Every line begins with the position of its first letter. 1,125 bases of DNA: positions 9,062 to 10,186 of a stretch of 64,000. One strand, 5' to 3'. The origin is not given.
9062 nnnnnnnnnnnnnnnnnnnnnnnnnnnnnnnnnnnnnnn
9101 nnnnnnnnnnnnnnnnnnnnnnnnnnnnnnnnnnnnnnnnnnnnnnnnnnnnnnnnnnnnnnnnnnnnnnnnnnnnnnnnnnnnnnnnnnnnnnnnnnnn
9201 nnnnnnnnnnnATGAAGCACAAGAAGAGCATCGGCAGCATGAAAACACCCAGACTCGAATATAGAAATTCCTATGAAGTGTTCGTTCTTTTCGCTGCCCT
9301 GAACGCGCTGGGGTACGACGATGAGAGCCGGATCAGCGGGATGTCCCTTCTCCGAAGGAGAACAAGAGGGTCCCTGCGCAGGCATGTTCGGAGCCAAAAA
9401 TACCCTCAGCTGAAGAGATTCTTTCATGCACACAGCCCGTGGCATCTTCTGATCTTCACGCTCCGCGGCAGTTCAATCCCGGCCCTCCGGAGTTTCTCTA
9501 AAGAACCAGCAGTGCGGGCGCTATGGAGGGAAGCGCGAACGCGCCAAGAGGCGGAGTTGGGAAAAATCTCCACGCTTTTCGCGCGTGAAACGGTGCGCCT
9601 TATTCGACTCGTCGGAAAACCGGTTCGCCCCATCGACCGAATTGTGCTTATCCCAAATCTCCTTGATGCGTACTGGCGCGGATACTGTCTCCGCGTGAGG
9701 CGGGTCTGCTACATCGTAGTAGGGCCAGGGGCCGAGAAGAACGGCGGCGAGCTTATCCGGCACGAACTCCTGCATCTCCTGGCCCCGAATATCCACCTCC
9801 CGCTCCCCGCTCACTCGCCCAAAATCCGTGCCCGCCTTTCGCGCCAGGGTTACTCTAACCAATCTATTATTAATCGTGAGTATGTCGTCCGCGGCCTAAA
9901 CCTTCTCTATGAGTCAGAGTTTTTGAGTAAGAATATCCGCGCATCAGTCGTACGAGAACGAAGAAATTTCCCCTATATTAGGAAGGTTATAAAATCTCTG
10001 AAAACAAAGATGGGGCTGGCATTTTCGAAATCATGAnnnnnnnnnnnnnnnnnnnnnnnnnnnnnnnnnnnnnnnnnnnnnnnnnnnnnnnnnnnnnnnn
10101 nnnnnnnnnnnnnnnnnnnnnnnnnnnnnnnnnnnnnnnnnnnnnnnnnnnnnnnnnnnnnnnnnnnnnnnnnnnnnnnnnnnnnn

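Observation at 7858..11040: Four consecutive, translationally coupled HExxH-protein genes of increasing length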

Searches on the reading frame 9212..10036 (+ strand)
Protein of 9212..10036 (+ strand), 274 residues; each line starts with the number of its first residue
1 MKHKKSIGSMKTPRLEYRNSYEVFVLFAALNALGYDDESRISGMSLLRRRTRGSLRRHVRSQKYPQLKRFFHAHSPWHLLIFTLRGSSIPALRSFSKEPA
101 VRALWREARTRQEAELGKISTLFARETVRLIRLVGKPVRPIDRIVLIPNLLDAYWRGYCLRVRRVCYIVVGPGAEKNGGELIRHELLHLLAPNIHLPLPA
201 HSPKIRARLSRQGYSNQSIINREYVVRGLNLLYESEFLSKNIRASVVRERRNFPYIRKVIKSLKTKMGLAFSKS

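Call 7: search_protein_families(library=pfam, proteins=[window:9212-10036:+], max_evalue=1)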
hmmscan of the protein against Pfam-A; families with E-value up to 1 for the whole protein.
window:9212-10036:+ (274 aa): 0 families

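Call 8: search_protein_families(library=ncbifam, proteins=[window:9212-10036:+], max_evalue=1)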
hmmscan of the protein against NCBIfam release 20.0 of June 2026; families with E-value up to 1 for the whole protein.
window:9212-10036:+ (274 aa): 0 families

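Call 16: find_homologous_proteins(query=window:9212-10036:+, max_evalue=0.001)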
Query window:9212-10036:+ (274 aa): 49 proteins with E <= 0.001 among 1780 candidates.
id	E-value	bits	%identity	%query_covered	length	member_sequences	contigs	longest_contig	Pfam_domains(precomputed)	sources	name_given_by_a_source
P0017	5.8e-170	581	100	97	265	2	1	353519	-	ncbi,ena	-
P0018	3.4e-70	254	46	95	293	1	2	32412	-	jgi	-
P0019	1.4e-68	249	45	95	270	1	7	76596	-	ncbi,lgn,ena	-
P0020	6.3e-68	247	47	94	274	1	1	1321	-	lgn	-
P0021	1.3e-67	246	47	96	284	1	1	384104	-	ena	-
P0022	5.5e-67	244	44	95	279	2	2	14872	-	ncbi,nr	ncbi:hypothetical protein E3J85_00060 [Patescibacteria group bacterium]|nr:MAG: hypothetical protein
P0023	7.8e-67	243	47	96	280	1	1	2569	-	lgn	-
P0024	9.3e-67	243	45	93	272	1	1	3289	-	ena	-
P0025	8.3e-65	237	46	94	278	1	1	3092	-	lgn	-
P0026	3.5e-64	235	47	96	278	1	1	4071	-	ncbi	-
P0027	3.6e-64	234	45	97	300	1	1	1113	-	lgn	-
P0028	1.2e-63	233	45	100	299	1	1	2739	-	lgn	-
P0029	1.8e-63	232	42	93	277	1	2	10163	-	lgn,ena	-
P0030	8.0e-63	230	41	94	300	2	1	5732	-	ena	-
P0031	8.2e-63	230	45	92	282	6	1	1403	-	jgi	-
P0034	8.7e-62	227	41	93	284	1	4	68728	-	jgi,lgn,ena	jgi:hypothetical protein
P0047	3.4e-55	205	44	94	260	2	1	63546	-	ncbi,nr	ncbi:MAG: hypothetical protein Q8P88_00905 [Candidatus Jorgensenbacteria bacterium]|nr:hypothetical 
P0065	9.8e-20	89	27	92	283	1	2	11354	-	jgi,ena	-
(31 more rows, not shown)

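Call 23: search_solved_structures(query=A2, max_evalue=10)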
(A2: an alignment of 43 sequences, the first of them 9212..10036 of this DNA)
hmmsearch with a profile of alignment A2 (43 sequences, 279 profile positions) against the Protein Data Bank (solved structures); distinct sequences matched with E-value up to 10: 1.
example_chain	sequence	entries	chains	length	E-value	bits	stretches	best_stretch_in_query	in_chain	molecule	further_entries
3jtg_A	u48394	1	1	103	0.15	14.4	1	69-131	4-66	ETS-related transcription factor Elf-3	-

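Call 41: find_encoding_contigs(protein=P0019, flank=6000, max_places=2)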
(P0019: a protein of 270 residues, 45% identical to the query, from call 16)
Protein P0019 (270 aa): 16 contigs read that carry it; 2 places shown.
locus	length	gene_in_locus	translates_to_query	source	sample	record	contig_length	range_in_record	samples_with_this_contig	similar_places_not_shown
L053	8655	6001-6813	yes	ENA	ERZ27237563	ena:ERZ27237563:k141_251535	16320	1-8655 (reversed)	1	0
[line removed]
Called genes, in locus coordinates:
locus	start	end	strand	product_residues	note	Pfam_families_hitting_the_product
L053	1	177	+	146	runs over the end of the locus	-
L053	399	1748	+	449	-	PF04055:Radical_SAM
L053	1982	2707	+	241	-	-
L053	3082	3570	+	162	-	PF01272:GreA_GreB (weak)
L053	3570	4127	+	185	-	PF01712:dNK (faint), PF13521:AAA_28 (weak), PF02223:Thymidylate_kin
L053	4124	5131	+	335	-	PF04055:Radical_SAM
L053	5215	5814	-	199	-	PF00300:His_Phos_1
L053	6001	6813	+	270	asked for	-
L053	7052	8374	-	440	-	PF04055:Radical_SAM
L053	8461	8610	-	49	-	-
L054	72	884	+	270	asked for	-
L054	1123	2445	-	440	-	PF04055:Radical_SAM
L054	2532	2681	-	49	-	-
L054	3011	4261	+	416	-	PF04055:Radical_SAM, PF13353:Fer4_12 (weak)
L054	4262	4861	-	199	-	PF00300:His_Phos_1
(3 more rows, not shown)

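Call 42: find_encoding_contigs(protein=P0047, flank=6000, max_places=2)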
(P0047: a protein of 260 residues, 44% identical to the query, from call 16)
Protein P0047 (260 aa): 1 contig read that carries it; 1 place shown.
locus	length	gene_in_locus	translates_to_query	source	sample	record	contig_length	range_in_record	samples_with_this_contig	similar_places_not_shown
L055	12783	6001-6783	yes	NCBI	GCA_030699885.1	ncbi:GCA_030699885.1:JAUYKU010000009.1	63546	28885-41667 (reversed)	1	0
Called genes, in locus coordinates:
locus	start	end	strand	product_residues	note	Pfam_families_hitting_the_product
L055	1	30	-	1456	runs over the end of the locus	PF02012:BNR (faint), PF15902:Sortilin-Vps10 (weak), PF14870:PSII_BNR (weak), PF15902:Sortilin-Vps10, PF01833:TIG (weak), PF01436:NHL (weak), PF05345:He_PIG, PF01471:PG_binding_1, +1 more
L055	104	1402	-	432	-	PF20706:GT4-conflict (faint), PF21269:TreT_GT1, PF00534:Glycos_transf_1, PF13692:Glyco_trans_1_4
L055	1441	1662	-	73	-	PF09962:DUF2196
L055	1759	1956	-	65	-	PF00313:CSD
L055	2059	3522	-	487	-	PF00005:ABC_tran, PF02463:SMC_N (faint), PF03193:RsgA_GTPase (faint), PF13191:AAA_16 (faint), PF13401:AAA_22 (faint), PF13476:AAA_23 (faint), PF13555:AAA_29 (faint), PF00005:ABC_tran, +2 more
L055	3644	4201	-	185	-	-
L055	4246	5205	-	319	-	PF18915:DUF5667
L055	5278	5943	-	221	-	PF08003:Methyltransf_9, PF13489:Methyltransf_23, PF13847:Methyltransf_31 (weak), PF08241:Methyltransf_11, PF13649:Methyltransf_25 (weak)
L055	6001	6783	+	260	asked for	-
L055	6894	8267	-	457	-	PF04055:Radical_SAM, PF13353:Fer4_12 (faint)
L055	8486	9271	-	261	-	-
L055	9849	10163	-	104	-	PF01022:HTH_5 (faint)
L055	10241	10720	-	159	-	PF03073:TspO_MBR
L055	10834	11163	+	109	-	-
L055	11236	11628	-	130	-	-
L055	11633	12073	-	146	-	PF00293:NUDIX, PF22327:Nudt16-like (weak)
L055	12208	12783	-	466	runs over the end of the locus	-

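Call 43: find_encoding_contigs(protein=P0034, flank=6000, max_places=2)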
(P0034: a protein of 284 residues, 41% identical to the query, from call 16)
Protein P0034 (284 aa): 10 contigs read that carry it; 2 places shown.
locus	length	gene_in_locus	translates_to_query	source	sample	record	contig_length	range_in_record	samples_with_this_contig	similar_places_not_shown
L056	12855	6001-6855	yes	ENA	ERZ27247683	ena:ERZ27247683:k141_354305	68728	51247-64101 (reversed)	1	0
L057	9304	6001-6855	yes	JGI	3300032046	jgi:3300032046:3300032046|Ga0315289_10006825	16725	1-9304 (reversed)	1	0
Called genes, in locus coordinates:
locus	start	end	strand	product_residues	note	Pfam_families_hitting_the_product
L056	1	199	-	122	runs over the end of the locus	PF05635:23S_rRNA_IVP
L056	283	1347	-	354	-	PF11104:PilM_2, PF14450:FtsA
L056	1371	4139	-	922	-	PF18911:PKD_4 (weak)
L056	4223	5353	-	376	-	-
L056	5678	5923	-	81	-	PF01541:GIY-YIG, PF10544:T5orf172 (weak)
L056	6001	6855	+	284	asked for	-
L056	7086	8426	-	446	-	PF13353:Fer4_12 (weak), PF04055:Radical_SAM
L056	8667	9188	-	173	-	PF13302:Acetyltransf_3, PF13420:Acetyltransf_4, PF00583:Acetyltransf_1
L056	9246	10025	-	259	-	PF01048:PNP_UDP_1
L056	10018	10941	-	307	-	-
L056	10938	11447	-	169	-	PF13673:Acetyltransf_10 (weak), PF00583:Acetyltransf_1, PF13508:Acetyltransf_7, PF08445:FR47 (faint)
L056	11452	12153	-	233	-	-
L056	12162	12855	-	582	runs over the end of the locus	PF00664:ABC_membrane, PF00005:ABC_tran, PF02463:SMC_N (weak)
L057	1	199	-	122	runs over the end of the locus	PF05635:23S_rRNA_IVP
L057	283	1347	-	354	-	PF11104:PilM_2, PF14450:FtsA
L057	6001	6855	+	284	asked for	-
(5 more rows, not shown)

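Call 45: search_protein_families(library=pfam, alignment_id=A2, max_evalue=0.1)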
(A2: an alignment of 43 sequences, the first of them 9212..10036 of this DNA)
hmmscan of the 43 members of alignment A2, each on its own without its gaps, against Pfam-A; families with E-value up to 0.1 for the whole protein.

A. member 1, window:9212-10036:+ (274 aa): 0 families

B. families by the number of members that match (of 43 scanned): 14 families
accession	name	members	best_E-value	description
PF16286.10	DUF4932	7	4e-11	Domain of unknown function (DUF4932)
PF19527.4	DUF6055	3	0.00048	Family of unknown function (DUF6055)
PF04741.18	InvH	1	0.0022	InvH outer membrane lipoprotein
PF04711.18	ApoA-II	1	0.0023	Apolipoprotein A-II (ApoA-II)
PF08831.15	MHCassoc_trimer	1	0.0058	Class II MHC-associated invariant chain trimerisation domain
PF08977.15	BOFC_N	1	0.024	Bypass of Forespore C, N terminal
PF01417.26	ENTH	1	0.033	ENTH domain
PF07962.17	Swi3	1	0.033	Replication Fork Protection Component Swi3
PF20385.3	DUF6680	1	0.034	Family of unknown function (DUF6680)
PF16274.10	Qua1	1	0.062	Qua1 domain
PF08079.17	Ribosomal_L30_N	1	0.069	Ribosomal L30 N-terminal domain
PF15300.11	INT_SG_DDX_CT_C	1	0.074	INTS6/SAGE1/DDX26B/CT45 C-terminus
PF13075.11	DUF3939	1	0.087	Protein of unknown function (DUF3939)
PF04358.19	DsrC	1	0.095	DsrC like protein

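Call 55: search_protein_families(library=ncbifam, proteins=[L053:7052-8374:-, L055:6894-8267:-], max_evalue=0.00001)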
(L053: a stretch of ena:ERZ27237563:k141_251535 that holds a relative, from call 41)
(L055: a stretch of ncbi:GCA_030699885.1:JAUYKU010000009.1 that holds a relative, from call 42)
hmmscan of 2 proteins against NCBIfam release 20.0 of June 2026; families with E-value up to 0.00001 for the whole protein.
L053:7052-8374:- (440 aa): 52 families (the best 25 are shown)
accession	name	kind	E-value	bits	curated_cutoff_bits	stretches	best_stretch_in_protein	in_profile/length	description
NF047865.1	rSAM_PapB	equivalog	2.7e-30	105.7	340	1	84-403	6-318/330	PapB family radical SAM/SPASM ranthipeptide maturase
TIGR03974.1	rSAM_six_Cys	equivalog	3.2e-30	105.4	425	2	84-228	100-245/451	thioether cross-link-forming SCIFF peptide maturase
TIGR04064.1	rSAM_nif11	equivalog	1.9e-28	99.4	518.7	1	83-407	80-406/459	nif11-like peptide radical SAM maturase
NF038107.1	rSAM_NF038107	equivalog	9.4e-26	90.6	600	1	84-408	88-407/444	Cys-every-fifth radical SAM/SPASM peptide maturase CefB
NF040492.1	not_ScfB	exception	2.7e-24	85.8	855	1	76-425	90-438/450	ScfB-related radical SAM/SPASM orphan maturase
NF041298.1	rSAM_mat_DynA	equivalog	6.1e-23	81.4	450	1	84-258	4-177/356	dynobactin maturation radical SAM/SPASM protein DynA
TIGR03906.1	quino_hemo_SAM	equivalog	3.8e-21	75.3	453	1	76-402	89-415/467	quinohemoprotein amine dehydrogenase maturation protein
TIGR04280.1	geopep_mat_rSAM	hypoth_equivalog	7.9e-21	74.5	400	1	12-227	17-230/428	geopeptide radical SAM maturase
TIGR03942.1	sulfatase_rSAM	equivalog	1.3e-20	73.8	349.45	1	88-256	8-177/363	anaerobic sulfatase maturase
TIGR03978.1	rSAM_paired_1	equivalog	4.6e-19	68.5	370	1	84-226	86-226/466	His-Xaa-Ser system radical SAM maturase HxsB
TIGR04068.1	rSAM_ocin_clost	equivalog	3e-18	65.9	500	1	84-226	87-231/462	Cys-rich peptide radical SAM maturase CcpM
TIGR04463.1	rSAM_vs_C_rich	equivalog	3.8e-18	65.5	525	1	5-410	3-403/438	TIGR04463 family radical SAM/SPASM RiPP maturase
NF010321.0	PRK13758.1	equivalog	1.3e-15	57.4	441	1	89-439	13-365/370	anaerobic sulfatase-maturase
TIGR04083.1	rSAM_pep_methan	hypoth_equivalog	4e-15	55.6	300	1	85-426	4-334/376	TIGR04083 family peptide-modifying radical SAM enzyme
NF045574.1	sacti_mat_StsB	exception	7.9e-14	51.3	625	1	88-407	103-401/466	StsB family radical SAM/SPASM domain sactipeptide maturase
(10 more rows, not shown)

L055:6894-8267:- (457 aa): 43 families (the best 25 are shown)
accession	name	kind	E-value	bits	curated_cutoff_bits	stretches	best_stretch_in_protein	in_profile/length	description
NF047865.1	rSAM_PapB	equivalog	5e-30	104.9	340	1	80-403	4-320/330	PapB family radical SAM/SPASM ranthipeptide maturase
TIGR03974.1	rSAM_six_Cys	equivalog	8e-29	100.8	425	2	82-229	100-248/451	thioether cross-link-forming SCIFF peptide maturase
TIGR04064.1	rSAM_nif11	equivalog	1.3e-28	99.9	518.7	1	75-238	74-237/459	nif11-like peptide radical SAM maturase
NF038107.1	rSAM_NF038107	equivalog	2.2e-22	79.5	600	1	82-255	88-265/444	Cys-every-fifth radical SAM/SPASM peptide maturase CefB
NF041298.1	rSAM_mat_DynA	equivalog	6.2e-22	78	450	1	86-256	8-177/356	dynobactin maturation radical SAM/SPASM protein DynA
NF040492.1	not_ScfB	exception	1e-20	74.1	855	1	81-262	97-282/450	ScfB-related radical SAM/SPASM orphan maturase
TIGR03978.1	rSAM_paired_1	equivalog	1.8e-20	73.1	370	1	84-251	88-255/466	His-Xaa-Ser system radical SAM maturase HxsB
TIGR04280.1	geopep_mat_rSAM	hypoth_equivalog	9.6e-19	67.6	400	1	79-226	84-231/428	geopeptide radical SAM maturase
TIGR03906.1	quino_hemo_SAM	equivalog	1.1e-18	67.1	453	1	48-239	62-255/467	quinohemoprotein amine dehydrogenase maturation protein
TIGR03942.1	sulfatase_rSAM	equivalog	1.5e-17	63.7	349.45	1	86-255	8-178/363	anaerobic sulfatase maturase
TIGR04068.1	rSAM_ocin_clost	equivalog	8.9e-17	61.1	500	1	83-233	88-240/462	Cys-rich peptide radical SAM maturase CcpM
NF045574.1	sacti_mat_StsB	exception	4.7e-15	55.4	625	1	86-427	103-422/466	StsB family radical SAM/SPASM domain sactipeptide maturase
NF041718.1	rSAM_phane_AMC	equivalog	1.1e-14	54.2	425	1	85-255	12-177/362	cyclophane-forming radical SAM peptide maturase AmcB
NF010321.0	PRK13758.1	equivalog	1.2e-14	54.3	441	1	88-256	14-184/370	anaerobic sulfatase-maturase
NF041707.1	rSAM_YhhB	equivalog_domain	1.7e-14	53.6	445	1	89-230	12-157/369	cyclophane-forming radical SAM/SPASM peptide maturase YhhB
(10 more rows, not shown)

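Call 71: search_protein_families(library=pfam, proteins=[P0065, L056:10018-10941:-, L056:11452-12153:-], max_evalue=0.05)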
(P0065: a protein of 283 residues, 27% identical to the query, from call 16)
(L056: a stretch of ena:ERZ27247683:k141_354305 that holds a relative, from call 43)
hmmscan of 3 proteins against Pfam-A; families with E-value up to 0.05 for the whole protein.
P0065 (283 aa): 2 families
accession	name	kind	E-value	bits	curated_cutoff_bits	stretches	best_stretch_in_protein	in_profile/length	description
PF16286.10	DUF4932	-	4e-11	43.3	28.7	1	98-282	115-312/332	Domain of unknown function (DUF4932)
PF04741.18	InvH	-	0.0022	18.9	27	1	39-85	9-54/81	InvH outer membrane lipoprotein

L056:10018-10941:- (307 aa): 0 families

L056:11452-12153:- (233 aa): 0 families

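Call 85: find_encoding_contigs(protein=P0021, flank=7000, max_places=1)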
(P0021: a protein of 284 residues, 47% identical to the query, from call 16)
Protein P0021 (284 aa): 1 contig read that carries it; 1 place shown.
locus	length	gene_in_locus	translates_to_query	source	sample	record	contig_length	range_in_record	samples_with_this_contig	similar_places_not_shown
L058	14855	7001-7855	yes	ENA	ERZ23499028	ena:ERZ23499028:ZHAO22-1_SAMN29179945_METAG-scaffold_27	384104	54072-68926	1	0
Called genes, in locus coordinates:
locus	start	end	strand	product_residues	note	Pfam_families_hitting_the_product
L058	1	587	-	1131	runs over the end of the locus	PF25788:Ig_Rha78A_N, PF18911:PKD_4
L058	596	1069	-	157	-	-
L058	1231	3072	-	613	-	PF17957:Big_7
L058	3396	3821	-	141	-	-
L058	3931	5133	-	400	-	PF03572:Peptidase_S41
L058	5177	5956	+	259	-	-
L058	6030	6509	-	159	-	PF00293:NUDIX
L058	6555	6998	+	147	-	-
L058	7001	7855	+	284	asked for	-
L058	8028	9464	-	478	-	PF04055:Radical_SAM, PF13353:Fer4_12 (weak)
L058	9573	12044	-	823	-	PF00133:tRNA-synt_1, PF01406:tRNA-synt_1e (faint), PF09334:tRNA-synt_1g, PF13603:tRNA-synt_1_2, PF00133:tRNA-synt_1, PF08264:Anticodon_1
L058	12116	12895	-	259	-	PF01026:TatD_DNase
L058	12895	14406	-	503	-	PF00133:tRNA-synt_1, PF01406:tRNA-synt_1e (weak), PF09334:tRNA-synt_1g, PF00133:tRNA-synt_1, PF08264:Anticodon_1 (weak)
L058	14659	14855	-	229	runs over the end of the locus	PF00590:TP_methylase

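Call 86: find_encoding_contigs(protein=P0018, flank=7000, max_places=1)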
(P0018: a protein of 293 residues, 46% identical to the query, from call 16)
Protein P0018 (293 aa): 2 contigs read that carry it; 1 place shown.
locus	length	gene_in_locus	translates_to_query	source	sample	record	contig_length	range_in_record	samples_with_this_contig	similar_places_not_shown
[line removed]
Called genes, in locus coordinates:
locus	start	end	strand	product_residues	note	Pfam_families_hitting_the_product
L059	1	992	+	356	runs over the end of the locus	PF04055:Radical_SAM, PF13353:Fer4_12 (weak)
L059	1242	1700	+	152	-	-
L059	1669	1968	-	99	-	-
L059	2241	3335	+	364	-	PF04055:Radical_SAM, PF13186:SPASM (weak)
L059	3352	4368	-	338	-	-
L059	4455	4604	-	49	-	-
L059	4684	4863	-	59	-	-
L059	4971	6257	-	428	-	PF00675:Peptidase_M16, PF05193:Peptidase_M16_C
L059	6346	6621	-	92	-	-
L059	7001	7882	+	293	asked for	-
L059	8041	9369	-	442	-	PF04055:Radical_SAM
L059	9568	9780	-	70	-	-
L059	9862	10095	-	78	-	-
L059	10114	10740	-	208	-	?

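Call 90: search_protein_families(library=padloc, proteins=[window:9212-10036:+], max_evalue=0.05)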
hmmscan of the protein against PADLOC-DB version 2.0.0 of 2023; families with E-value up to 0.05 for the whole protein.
window:9212-10036:+ (274 aa): 0 families

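Call 91: search_protein_families(library=phrogs, proteins=[window:9212-10036:+], max_evalue=0.05)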
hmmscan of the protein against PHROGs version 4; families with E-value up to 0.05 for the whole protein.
window:9212-10036:+ (274 aa): 0 families
